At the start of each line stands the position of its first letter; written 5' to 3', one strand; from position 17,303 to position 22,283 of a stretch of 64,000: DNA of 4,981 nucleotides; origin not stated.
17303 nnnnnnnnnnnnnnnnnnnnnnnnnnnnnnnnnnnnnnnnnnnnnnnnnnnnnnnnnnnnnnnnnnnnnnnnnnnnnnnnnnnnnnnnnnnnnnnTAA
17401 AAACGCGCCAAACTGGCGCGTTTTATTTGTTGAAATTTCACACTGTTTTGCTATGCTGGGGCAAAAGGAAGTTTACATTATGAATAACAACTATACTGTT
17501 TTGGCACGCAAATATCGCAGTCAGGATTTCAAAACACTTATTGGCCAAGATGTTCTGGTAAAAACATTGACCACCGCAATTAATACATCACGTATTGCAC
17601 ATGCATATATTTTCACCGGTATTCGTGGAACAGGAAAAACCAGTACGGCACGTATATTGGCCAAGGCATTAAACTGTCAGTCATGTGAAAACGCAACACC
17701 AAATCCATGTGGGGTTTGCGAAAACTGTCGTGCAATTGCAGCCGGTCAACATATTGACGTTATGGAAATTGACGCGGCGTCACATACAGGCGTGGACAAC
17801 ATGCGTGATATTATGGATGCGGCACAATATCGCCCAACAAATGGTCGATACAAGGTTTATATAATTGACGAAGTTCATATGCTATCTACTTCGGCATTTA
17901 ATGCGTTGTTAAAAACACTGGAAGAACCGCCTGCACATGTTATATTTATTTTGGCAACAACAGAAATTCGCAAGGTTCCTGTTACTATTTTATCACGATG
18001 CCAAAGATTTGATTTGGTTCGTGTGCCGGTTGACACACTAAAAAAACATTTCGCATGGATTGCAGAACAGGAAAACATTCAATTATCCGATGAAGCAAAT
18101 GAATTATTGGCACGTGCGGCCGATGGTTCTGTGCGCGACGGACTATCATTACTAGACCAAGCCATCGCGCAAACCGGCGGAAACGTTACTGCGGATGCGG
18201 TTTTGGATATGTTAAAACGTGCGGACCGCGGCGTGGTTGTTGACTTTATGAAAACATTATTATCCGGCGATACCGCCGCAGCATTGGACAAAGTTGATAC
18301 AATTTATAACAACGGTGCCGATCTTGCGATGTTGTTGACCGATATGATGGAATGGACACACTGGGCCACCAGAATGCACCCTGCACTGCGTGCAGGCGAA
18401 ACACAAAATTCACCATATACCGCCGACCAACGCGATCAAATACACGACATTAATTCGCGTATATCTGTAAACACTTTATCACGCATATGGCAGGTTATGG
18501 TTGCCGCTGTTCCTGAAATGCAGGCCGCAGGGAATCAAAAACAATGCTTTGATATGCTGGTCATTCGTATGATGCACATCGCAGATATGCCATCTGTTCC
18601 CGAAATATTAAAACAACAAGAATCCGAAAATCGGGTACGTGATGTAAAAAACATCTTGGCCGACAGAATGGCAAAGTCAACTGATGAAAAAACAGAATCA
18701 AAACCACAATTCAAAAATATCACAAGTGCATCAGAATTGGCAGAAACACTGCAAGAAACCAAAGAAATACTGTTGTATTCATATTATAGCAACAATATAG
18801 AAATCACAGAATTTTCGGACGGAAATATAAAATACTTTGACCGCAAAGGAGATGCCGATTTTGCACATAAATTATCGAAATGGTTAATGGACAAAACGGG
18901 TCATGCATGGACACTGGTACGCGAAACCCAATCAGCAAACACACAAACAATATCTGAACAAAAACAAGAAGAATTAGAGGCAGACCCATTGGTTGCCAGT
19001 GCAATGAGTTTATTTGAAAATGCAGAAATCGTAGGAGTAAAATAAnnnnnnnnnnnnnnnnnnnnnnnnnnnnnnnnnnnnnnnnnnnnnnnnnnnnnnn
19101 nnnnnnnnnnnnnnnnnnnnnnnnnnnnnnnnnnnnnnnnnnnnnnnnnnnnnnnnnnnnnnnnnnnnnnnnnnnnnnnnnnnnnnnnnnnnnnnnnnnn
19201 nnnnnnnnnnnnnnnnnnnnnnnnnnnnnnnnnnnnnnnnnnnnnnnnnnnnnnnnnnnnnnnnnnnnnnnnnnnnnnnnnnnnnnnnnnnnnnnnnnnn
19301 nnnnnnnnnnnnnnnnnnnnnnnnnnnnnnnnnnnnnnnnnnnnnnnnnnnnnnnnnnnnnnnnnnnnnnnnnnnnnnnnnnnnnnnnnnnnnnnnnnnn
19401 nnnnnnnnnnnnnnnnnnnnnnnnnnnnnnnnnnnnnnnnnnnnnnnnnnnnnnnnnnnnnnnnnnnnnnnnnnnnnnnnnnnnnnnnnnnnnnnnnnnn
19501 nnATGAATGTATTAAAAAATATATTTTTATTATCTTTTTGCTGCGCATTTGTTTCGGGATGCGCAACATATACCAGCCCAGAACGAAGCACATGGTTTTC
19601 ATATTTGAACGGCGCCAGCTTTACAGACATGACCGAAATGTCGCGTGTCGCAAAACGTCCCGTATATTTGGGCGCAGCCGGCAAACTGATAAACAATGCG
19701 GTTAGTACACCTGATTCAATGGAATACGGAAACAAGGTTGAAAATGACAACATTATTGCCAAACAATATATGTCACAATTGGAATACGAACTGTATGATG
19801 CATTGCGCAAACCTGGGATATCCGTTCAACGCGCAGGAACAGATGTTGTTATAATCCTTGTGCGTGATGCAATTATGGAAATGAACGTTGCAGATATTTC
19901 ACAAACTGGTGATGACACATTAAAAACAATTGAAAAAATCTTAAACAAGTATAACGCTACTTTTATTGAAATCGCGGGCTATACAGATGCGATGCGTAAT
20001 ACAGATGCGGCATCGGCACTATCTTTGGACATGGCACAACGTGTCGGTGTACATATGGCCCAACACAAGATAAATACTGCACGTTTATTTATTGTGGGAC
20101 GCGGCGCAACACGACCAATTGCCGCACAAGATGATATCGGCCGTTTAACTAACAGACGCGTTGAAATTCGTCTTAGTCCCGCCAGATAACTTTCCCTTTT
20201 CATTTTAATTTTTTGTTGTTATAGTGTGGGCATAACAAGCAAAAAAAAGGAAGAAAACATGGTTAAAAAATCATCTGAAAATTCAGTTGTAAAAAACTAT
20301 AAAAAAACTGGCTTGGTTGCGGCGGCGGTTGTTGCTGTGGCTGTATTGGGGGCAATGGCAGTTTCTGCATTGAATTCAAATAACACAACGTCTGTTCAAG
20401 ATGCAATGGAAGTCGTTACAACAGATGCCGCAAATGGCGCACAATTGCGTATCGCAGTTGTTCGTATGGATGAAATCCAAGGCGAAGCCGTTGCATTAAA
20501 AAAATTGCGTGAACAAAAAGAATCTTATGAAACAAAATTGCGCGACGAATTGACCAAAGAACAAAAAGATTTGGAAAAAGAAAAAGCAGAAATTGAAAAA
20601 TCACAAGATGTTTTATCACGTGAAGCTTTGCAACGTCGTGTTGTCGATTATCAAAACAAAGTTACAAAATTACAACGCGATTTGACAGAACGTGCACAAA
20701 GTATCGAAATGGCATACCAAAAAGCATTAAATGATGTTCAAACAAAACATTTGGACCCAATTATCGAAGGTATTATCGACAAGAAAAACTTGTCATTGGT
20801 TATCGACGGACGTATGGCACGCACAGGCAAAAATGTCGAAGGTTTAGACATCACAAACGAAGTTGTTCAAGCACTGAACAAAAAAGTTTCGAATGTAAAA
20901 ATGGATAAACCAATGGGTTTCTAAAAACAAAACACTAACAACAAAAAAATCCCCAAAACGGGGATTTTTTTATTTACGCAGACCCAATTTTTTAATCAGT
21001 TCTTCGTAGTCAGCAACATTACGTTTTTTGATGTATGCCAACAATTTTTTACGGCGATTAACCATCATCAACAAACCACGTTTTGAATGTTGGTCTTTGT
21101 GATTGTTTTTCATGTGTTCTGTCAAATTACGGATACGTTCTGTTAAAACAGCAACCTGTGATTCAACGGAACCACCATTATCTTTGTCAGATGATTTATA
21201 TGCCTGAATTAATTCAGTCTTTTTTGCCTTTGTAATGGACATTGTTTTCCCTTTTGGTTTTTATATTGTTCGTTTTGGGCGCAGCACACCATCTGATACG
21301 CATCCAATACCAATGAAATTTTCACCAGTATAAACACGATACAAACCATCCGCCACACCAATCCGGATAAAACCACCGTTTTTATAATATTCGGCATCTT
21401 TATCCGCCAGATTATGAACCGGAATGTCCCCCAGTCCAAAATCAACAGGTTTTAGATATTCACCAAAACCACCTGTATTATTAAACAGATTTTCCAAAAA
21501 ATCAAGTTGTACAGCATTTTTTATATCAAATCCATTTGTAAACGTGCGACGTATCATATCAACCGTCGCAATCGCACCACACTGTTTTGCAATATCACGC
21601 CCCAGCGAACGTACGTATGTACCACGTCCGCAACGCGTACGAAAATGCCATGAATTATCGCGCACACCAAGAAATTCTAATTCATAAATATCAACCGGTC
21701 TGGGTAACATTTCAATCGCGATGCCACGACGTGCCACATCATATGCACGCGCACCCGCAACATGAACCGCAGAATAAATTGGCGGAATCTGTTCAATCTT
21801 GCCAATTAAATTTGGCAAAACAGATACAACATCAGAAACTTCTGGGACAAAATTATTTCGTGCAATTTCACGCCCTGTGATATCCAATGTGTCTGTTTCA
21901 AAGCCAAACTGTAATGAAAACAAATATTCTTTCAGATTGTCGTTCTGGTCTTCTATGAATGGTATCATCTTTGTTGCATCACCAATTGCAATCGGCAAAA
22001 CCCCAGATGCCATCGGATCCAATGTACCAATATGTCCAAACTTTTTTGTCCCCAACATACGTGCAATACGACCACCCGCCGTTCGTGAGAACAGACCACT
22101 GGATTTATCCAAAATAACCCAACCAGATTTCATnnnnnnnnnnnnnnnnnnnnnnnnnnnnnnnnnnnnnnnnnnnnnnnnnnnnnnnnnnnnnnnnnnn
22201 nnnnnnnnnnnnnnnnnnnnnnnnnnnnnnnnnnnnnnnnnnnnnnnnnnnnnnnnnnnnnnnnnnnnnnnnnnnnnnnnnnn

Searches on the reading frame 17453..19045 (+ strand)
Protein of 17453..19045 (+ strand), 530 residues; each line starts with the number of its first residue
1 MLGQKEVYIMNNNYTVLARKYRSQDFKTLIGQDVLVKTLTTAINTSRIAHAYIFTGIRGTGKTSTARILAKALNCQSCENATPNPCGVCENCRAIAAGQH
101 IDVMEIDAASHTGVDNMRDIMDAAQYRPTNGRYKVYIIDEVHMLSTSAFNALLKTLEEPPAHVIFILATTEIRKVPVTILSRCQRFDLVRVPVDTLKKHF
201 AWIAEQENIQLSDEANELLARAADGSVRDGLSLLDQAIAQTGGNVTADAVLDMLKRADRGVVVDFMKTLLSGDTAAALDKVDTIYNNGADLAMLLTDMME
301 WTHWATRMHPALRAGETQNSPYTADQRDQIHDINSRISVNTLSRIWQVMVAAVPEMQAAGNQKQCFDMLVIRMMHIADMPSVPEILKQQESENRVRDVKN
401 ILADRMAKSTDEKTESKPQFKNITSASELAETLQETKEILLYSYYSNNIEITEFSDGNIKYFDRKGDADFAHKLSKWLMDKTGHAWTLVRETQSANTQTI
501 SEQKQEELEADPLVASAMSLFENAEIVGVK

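Call 12: search_protein_families(library=pfam, proteins=[window:17453-19045:+], max_evalue=0.001)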
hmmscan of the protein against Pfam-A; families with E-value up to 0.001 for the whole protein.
window:17453-19045:+ (530 aa): 12 families
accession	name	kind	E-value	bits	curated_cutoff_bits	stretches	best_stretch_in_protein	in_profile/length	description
PF13177.12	DNA_pol3_delta2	-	7.6e-45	153.2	27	1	32-189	2-158/161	DNA polymerase III, delta subunit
PF12169.13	DNA_pol3_gamma3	-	7e-31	107.4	24.4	1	245-388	1-142/143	DNA polymerase III subunits gamma and tau domain III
PF22608.2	DNAX_ATPase_lid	-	1.9e-17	63.2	27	1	197-243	3-49/49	DNA polymerase III clamp loader subunit, ATPase lid domain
PF00004.35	AAA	-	4.1e-13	50.4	21.2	1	53-186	2-126/131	ATPase family associated with various cellular activities (AAA)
PF12362.13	DUF3646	-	7.1e-12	46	30.2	1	425-529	3-114/114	DNA polymerase III gamma and tau subunits C terminal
PF13401.12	AAA_22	-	1.1e-07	32.6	27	1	52-173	8-127/130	AAA domain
PF13604.12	AAA_30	-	4.9e-07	30.1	27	1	51-166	20-122/191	AAA domain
PF07728.20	AAA_5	-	9.8e-06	26.1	22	1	53-162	3-96/139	AAA domain (dynein-related subfamily)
PF13245.12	AAA_19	-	1.8e-05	25.4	25.1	1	42-166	4-123/134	AAA domain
PF05496.18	RuvB_N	-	0.00019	21.6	27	0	22-83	2-67/159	Holliday junction DNA helicase RuvB P-loop domain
PF16193.11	AAA_assoc_2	-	0.00058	20.5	34.3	0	206-255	2-56/81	AAA C-terminal domain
PF06068.19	TIP49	-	0.00076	19.2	23.8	0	135-170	277-311/347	TIP49 P-loop domain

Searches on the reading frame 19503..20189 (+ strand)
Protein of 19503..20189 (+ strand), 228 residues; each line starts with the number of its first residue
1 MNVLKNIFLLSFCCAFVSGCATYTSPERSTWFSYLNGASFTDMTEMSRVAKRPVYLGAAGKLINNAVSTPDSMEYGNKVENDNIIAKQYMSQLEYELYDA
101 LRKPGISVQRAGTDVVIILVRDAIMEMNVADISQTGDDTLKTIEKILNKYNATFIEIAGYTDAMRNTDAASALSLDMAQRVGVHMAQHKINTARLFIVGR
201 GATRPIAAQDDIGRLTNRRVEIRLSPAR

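Call 12: search_protein_families(library=pfam, proteins=[window:19503-20189:+], max_evalue=0.001)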
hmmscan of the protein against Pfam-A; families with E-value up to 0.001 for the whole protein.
window:19503-20189:+ (228 aa): 1 family
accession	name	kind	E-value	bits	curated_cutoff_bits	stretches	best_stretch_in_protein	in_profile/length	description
PF00691.25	OmpA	-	1e-11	45.5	27.2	1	129-212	6-91/98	OmpA family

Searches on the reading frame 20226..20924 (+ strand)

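Call 56: search_protein_families(library=pfam, proteins=[window:20226-20924:+], max_evalue=0.00001)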
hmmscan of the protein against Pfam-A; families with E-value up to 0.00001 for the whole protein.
window:20226-20924:+ (232 aa): 1 family
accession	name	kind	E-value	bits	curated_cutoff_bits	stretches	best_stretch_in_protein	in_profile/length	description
PF03938.19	OmpH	-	2.2e-16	60.8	32.4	1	75-217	1-141/141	Outer membrane protein (OmpH-like)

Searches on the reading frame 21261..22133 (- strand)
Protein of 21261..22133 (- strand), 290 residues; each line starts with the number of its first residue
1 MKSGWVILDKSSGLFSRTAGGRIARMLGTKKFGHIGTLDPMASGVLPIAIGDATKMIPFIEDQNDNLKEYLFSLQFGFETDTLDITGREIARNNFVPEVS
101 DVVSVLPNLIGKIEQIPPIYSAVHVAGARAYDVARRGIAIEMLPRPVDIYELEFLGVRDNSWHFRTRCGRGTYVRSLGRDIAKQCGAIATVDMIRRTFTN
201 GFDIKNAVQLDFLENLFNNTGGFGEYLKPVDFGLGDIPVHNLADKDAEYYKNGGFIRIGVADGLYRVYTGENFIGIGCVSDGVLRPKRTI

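Call 56: search_protein_families(library=pfam, proteins=[window:21261-22133:-], max_evalue=0.00001)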
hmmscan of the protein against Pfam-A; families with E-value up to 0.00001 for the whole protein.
window:21261-22133:- (290 aa): 2 families
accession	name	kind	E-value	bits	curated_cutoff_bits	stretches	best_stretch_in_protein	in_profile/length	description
PF01509.24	TruB_N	-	6e-47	160.2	27.3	1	25-174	2-149/149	TruB family pseudouridylate synthase (N terminal domain)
PF09157.17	TruB-C_2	-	4.3e-08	33.4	21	1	238-289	1-56/57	Pseudouridine synthase II TruB, C-terminal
